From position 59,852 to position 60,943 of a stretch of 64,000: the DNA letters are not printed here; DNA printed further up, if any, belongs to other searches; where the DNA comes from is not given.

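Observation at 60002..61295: Convergent small alarmone synthetase and small alarmone hydrolase pair: split (p)ppGpp metabolism or a toxSAS-like module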

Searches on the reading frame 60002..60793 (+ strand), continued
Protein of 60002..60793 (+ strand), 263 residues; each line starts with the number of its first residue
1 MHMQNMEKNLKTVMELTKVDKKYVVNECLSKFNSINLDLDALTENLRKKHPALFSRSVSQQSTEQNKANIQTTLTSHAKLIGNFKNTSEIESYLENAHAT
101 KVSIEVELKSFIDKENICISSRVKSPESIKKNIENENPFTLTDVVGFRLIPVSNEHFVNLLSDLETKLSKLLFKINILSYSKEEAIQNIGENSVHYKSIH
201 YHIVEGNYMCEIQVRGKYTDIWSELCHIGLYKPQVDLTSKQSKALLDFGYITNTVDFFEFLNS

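Call 87: search_protein_families(library=pfam, proteins=[P0149, P0150, P0151, P0153, P0152, P0154, P0155, P0158, P0144, P0135], max_evalue=0.001)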
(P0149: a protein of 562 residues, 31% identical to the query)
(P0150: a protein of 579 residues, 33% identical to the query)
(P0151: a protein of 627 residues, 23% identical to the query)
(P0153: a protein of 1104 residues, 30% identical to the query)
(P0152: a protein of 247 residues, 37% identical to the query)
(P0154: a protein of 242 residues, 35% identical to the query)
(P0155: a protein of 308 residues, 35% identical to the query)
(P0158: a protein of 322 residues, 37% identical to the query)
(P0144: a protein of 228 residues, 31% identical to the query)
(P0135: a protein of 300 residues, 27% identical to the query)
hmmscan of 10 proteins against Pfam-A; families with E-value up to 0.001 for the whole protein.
P0149 (562 aa): 3 families
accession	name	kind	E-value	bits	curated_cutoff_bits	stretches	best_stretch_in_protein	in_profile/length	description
PF04607.23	RelA_SpoT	-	3e-21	76.3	27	1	417-535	1-112/113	Region found in RelA / SpoT proteins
PF01966.28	HD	-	3.6e-07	30.9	22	1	55-155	2-115/116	HD domain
PF13328.12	HD_4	-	8.3e-06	26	27.2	1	45-118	11-76/156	HD domain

P0150 (579 aa): 1 family
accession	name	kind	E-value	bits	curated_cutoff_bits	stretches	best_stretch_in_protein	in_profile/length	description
PF04607.23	RelA_SpoT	-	1.8e-16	60.8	27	1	431-549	1-110/113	Region found in RelA / SpoT proteins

P0151 (627 aa): 2 families
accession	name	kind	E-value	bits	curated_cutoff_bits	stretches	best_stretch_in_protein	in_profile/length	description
PF04607.23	RelA_SpoT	-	1.4e-37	128.9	27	2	111-224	1-110/113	Region found in RelA / SpoT proteins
PF10574.14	UPF0552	-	0.00037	20.4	22.2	0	408-461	67-121/224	Arp2/3-interacting proteins Arpin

P0153 (1104 aa): 3 families
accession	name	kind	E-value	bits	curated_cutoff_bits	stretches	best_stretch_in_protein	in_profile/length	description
PF01442.23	Apolipoprotein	-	3.6e-08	33.8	90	0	740-902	5-182/190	Apolipoprotein A1/A4/E domain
PF16802.11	DUF5070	-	1.2e-05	26.1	25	0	967-992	29-54/154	Domain of unknown function (DUF5070)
PF05755.17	REF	-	0.00013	22.3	25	0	237-272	65-100/206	Rubber elongation factor protein (REF)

P0152 (247 aa): 1 family
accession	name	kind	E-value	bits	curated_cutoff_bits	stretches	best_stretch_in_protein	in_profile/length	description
PF04607.23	RelA_SpoT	-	1.4e-19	70.8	27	1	45-156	2-110/113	Region found in RelA / SpoT proteins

P0154 (242 aa): 1 family
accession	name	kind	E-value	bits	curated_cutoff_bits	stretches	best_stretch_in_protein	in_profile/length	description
PF04607.23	RelA_SpoT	-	3.9e-18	66.2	27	1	81-206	1-112/113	Region found in RelA / SpoT proteins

P0155 (308 aa): 1 family
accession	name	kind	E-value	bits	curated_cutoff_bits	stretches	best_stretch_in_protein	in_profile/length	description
PF04607.23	RelA_SpoT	-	3.6e-20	72.8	27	1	45-156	2-111/113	Region found in RelA / SpoT proteins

P0158 (322 aa): 1 family
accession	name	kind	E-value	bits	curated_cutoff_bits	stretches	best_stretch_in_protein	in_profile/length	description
PF04607.23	RelA_SpoT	-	2e-15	57.5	27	1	76-235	2-110/113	Region found in RelA / SpoT proteins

P0144 (228 aa): 0 families

P0135 (300 aa): 0 families

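Call 99: search_solved_structures(query=L007:1678-2202:+, max_evalue=0.001)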
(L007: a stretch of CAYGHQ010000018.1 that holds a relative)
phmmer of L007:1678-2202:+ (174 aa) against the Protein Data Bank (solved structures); distinct sequences matched with E-value up to 0.001: 29.
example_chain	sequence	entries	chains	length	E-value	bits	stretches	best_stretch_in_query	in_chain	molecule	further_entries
8wlw_A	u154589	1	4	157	5.3e-14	55.8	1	17-141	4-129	CMP/dCMP deaminase, zinc-binding protein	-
8wlv_A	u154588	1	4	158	7.3e-14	55.3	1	17-141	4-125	CMP/dCMP deaminase, zinc-binding protein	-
5xkq_A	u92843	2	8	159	8.3e-14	55.1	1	16-129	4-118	CMP/dCMP deaminase, zinc-binding protein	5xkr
5xko_A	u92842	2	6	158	9.3e-14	55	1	17-129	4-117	Cytidine/deoxycytidylate deaminase, zinc-binding region | CMP/dCMP deaminase, zinc-binding protein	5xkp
8wlx_A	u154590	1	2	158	1.3e-13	54.5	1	17-129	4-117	CMP/dCMP deaminase, zinc-binding protein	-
8e2p_A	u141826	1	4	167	2e-13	53.9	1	20-133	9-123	tRNA-specific adenosine deaminase 8.20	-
1wkq_A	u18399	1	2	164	2.5e-13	53.6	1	19-102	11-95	Guanine deaminase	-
1tiy_A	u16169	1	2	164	3.6e-13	53.1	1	20-102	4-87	Guanine deaminase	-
8e2q_A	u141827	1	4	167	1.9e-12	50.7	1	20-133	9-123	tRNA-specific adenosine deaminase 1.17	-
8e2r_A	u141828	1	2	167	4.1e-12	49.6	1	20-133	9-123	tRNA-specific adenosine deaminase 1.14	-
6vpc_E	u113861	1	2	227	4.7e-12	49.4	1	19-132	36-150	t-RNA adenine deaminase A v8e (TadA-8e)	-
8e2s_A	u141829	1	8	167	4.9e-12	49.4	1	20-133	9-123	tRNA-specific adenosine deaminase 1.19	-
5jfy_A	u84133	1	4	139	1.4e-11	47.9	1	14-102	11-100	Deoxycytidine deaminase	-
7dbf_A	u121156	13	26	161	5.7e-11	45.9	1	20-102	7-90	Guanosine deaminase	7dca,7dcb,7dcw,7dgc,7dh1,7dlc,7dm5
7dqn_A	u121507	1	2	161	5.7e-11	45.9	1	20-102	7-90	Guanosine deaminase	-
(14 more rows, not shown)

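Call 100: search_solved_structures(query=L021:97-846:+, max_evalue=0.01)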
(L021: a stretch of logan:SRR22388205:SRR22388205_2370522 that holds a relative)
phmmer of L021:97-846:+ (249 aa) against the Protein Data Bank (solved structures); distinct sequences matched with E-value up to 0.01: 0.
